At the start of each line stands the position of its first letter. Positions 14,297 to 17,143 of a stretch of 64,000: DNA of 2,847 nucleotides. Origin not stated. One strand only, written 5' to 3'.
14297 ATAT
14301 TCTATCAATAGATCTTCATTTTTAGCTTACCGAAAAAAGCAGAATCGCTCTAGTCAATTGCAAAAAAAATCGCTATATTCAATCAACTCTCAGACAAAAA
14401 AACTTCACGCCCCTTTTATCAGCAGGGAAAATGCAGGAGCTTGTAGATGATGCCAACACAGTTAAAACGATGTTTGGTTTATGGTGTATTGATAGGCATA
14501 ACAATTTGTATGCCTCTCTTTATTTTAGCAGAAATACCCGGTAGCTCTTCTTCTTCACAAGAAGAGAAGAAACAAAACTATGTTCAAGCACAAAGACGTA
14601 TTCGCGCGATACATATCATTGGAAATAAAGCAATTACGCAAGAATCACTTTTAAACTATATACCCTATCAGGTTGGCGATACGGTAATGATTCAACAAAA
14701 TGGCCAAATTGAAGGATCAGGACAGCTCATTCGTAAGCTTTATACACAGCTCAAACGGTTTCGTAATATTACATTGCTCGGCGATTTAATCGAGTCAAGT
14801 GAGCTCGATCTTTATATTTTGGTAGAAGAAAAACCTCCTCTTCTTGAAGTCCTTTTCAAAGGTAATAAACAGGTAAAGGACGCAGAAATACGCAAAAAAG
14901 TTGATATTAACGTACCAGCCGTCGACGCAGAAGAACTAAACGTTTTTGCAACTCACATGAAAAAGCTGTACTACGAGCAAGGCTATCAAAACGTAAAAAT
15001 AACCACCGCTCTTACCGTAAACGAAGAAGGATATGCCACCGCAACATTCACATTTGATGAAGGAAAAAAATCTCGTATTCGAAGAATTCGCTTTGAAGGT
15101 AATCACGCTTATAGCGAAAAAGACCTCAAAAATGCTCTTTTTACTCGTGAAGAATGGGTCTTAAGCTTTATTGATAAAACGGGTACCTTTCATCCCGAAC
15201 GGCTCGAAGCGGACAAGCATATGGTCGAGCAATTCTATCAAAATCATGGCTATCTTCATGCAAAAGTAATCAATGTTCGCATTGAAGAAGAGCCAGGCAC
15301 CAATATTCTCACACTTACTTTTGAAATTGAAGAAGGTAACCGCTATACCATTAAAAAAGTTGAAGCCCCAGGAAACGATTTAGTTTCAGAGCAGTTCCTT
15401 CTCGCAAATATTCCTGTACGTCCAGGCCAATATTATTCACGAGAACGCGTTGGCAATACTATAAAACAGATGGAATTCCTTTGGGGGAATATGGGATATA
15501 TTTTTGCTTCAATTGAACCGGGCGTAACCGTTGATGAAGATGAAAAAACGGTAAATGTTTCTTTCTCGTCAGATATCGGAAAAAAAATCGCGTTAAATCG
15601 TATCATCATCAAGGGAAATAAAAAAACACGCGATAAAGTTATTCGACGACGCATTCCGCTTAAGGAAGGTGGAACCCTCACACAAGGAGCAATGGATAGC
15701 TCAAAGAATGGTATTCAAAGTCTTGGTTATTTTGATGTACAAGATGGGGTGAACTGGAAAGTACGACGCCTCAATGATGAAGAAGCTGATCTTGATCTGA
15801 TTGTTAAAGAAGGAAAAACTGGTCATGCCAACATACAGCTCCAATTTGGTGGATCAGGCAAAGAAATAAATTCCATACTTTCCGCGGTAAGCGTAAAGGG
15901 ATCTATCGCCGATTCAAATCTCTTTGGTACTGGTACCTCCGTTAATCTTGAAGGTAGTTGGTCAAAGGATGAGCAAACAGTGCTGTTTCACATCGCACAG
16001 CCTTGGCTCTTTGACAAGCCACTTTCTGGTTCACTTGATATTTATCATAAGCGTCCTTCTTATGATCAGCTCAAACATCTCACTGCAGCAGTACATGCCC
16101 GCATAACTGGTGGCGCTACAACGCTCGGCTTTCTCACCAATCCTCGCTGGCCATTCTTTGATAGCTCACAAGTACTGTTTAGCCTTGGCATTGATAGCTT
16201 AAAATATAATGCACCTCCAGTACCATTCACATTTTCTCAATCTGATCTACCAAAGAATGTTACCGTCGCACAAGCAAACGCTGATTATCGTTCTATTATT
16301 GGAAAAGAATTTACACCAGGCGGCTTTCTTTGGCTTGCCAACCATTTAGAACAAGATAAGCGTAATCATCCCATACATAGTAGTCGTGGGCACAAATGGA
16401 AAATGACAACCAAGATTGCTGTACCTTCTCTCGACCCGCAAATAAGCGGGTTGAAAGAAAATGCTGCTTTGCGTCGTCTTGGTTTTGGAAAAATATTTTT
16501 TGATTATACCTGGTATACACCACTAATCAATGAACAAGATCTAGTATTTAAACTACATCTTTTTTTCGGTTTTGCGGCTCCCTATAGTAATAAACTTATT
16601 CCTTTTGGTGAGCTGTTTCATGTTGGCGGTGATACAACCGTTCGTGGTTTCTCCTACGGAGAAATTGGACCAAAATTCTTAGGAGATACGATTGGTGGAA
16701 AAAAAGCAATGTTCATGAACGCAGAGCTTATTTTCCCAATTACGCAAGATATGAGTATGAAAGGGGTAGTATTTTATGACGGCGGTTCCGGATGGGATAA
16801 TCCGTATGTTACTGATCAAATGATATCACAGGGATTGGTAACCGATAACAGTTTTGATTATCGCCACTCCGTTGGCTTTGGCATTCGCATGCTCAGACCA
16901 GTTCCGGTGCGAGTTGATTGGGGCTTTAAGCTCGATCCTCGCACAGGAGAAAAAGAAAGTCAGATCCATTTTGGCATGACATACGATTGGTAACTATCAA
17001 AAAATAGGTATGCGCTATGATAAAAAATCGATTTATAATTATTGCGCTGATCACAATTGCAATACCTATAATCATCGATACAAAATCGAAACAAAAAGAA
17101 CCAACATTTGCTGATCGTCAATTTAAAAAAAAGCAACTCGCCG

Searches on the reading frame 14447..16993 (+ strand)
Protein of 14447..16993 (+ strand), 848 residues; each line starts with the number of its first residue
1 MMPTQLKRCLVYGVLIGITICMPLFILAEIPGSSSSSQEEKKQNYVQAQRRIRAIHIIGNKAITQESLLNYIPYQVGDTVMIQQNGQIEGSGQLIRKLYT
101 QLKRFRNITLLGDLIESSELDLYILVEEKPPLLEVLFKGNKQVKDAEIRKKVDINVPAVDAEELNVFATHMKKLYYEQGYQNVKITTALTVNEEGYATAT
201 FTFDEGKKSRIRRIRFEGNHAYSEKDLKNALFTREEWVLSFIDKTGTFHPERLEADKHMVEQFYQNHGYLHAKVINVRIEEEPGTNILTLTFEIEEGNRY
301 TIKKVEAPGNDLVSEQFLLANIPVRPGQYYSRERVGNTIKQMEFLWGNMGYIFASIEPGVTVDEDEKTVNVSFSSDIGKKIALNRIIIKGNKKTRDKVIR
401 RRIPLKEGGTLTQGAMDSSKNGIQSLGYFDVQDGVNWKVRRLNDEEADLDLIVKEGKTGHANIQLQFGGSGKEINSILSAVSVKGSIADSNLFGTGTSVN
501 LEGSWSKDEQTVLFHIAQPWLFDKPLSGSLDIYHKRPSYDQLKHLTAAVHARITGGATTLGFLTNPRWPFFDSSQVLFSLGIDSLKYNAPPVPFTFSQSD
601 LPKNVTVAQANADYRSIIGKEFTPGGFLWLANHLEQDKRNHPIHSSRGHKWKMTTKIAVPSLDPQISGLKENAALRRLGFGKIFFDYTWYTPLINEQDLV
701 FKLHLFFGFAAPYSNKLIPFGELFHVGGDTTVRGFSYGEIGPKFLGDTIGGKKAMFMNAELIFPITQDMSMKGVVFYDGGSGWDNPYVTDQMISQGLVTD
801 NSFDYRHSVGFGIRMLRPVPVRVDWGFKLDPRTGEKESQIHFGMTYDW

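Call 68: search_protein_families(library=pfam, proteins=[window:14447-16993:+], max_evalue=0.0001)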
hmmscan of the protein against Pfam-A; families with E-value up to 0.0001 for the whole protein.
window:14447-16993:+ (848 aa): 4 families
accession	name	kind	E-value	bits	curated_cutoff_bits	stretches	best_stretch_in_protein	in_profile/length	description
PF07244.20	POTRA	-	2.1e-48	163.4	21.3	3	210-297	2-79/79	Surface antigen variable number repeat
PF01103.29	Omp85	-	1.9e-40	139.8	24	1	491-847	1-324/325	Omp85 superfamily domain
PF08478.15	POTRA_1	-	5.8e-07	30.1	23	0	51-89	2-40/69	POTRA domain, FtsQ-type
PF08479.16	POTRA_2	-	1.1e-06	28.8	24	0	134-182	5-54/76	POTRA domain, ShlB-type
